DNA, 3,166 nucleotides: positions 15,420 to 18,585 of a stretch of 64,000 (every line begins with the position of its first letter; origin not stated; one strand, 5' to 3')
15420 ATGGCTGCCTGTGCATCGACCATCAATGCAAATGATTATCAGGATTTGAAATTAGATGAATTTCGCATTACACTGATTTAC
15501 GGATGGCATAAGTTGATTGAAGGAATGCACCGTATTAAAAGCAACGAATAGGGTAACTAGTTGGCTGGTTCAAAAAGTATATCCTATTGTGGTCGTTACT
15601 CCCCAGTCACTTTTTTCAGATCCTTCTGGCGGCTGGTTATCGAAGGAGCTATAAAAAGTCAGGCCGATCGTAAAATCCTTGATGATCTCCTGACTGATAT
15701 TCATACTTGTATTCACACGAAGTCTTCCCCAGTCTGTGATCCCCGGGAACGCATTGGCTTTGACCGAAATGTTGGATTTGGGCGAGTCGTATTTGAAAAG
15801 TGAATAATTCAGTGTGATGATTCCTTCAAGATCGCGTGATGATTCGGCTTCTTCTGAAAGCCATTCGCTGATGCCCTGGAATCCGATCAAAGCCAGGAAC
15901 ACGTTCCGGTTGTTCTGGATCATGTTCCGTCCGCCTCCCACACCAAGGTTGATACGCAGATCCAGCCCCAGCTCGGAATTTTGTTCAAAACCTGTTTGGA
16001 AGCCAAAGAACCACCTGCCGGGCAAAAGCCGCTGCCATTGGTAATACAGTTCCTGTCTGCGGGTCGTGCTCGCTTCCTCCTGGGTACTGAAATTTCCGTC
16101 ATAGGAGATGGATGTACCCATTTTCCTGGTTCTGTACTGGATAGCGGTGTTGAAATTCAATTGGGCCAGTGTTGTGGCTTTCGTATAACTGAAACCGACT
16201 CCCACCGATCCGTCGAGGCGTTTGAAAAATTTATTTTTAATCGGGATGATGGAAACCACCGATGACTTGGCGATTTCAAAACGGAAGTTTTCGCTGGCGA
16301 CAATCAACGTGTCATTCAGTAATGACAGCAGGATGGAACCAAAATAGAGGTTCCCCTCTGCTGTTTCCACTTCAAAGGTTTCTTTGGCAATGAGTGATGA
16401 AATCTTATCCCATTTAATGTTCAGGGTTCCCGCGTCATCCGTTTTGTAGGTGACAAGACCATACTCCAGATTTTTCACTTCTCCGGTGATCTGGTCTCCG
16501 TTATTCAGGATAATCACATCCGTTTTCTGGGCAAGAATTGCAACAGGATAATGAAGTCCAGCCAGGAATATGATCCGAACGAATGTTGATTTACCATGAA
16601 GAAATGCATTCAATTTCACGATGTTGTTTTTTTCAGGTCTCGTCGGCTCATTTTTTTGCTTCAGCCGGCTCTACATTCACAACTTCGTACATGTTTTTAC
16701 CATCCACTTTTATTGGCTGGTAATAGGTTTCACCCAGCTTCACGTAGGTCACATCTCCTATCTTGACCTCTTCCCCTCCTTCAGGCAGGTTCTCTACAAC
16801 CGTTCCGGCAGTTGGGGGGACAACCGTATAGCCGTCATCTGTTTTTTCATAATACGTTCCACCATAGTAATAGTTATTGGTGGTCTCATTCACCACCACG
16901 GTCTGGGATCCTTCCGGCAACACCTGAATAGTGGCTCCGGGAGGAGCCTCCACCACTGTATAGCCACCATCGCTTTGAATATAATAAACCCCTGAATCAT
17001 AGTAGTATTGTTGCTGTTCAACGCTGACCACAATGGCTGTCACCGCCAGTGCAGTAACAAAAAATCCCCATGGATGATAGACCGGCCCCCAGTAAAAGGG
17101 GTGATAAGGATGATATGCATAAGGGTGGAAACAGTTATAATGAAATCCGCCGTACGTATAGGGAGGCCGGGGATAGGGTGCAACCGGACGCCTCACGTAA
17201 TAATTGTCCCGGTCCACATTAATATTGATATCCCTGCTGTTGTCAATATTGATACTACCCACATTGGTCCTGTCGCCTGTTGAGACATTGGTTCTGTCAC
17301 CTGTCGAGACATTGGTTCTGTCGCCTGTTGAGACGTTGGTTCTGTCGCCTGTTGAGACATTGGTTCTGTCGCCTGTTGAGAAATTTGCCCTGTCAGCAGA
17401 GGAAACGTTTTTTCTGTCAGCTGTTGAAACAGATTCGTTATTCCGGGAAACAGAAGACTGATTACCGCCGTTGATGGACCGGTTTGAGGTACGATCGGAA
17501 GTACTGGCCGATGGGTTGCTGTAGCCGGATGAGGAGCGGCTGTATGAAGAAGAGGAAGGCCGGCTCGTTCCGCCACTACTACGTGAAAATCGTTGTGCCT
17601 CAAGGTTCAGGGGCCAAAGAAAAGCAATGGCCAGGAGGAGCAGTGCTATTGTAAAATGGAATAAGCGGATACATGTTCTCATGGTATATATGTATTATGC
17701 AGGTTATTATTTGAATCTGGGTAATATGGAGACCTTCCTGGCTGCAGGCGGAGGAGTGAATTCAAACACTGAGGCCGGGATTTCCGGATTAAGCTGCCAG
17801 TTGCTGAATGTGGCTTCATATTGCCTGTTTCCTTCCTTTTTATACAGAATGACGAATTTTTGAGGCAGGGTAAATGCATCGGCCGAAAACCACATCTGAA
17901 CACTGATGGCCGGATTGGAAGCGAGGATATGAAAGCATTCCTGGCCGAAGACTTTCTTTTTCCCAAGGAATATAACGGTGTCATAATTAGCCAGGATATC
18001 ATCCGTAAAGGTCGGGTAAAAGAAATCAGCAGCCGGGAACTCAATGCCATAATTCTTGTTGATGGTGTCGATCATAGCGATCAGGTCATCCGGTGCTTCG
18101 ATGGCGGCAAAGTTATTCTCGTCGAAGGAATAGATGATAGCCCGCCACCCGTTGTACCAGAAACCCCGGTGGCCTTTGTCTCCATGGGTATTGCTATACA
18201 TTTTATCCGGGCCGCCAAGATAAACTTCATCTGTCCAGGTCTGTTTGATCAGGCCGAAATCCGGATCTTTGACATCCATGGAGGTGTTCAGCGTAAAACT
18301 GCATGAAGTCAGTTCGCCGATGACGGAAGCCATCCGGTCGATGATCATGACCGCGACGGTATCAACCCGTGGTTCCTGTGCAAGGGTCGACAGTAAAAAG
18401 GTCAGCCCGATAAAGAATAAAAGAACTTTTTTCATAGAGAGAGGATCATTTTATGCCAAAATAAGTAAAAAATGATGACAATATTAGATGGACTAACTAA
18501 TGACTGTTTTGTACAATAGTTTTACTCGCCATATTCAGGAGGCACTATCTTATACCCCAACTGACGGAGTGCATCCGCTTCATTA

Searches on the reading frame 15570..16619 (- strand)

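Call 58: search_protein_families(library=pfam, proteins=[window:15570-16619:-])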
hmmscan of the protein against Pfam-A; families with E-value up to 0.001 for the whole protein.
window:15570-16619:- (349 aa): 1 family
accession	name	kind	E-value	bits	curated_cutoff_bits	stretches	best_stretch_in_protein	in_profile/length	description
PF04338.18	DUF481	-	7.4e-17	62.5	21.1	1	141-349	3-210/210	Protein of unknown function, DUF481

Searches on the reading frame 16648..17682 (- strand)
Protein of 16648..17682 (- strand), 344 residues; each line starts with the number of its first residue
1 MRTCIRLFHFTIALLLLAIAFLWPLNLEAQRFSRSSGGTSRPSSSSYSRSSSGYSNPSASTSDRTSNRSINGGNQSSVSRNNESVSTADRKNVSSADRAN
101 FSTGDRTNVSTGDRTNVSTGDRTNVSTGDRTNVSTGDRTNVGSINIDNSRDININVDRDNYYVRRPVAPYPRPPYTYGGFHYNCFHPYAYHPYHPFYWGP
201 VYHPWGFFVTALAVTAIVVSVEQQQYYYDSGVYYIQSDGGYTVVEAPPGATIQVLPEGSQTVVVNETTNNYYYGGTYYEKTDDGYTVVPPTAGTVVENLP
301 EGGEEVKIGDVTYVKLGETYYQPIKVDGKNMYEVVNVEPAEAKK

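Call 58: search_protein_families(library=pfam, proteins=[window:16648-17682:-])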
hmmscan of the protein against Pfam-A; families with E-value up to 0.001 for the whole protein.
window:16648-17682:- (344 aa): 1 family
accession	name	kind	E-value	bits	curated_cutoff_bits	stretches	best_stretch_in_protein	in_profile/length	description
PF20125.4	DUF6515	-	2.3e-79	265.8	24.9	1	161-338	2-179/179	Family of unknown function (DUF6515)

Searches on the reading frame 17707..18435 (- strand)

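Call 58: search_protein_families(library=pfam, proteins=[window:17707-18435:-])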
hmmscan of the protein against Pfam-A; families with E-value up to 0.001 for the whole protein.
window:17707-18435:- (242 aa): 1 family
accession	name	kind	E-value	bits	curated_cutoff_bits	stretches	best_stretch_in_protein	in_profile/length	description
PF09865.15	DUF2092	-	9.1e-64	215.2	21.2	1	28-238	1-212/212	Predicted periplasmic protein (DUF2092)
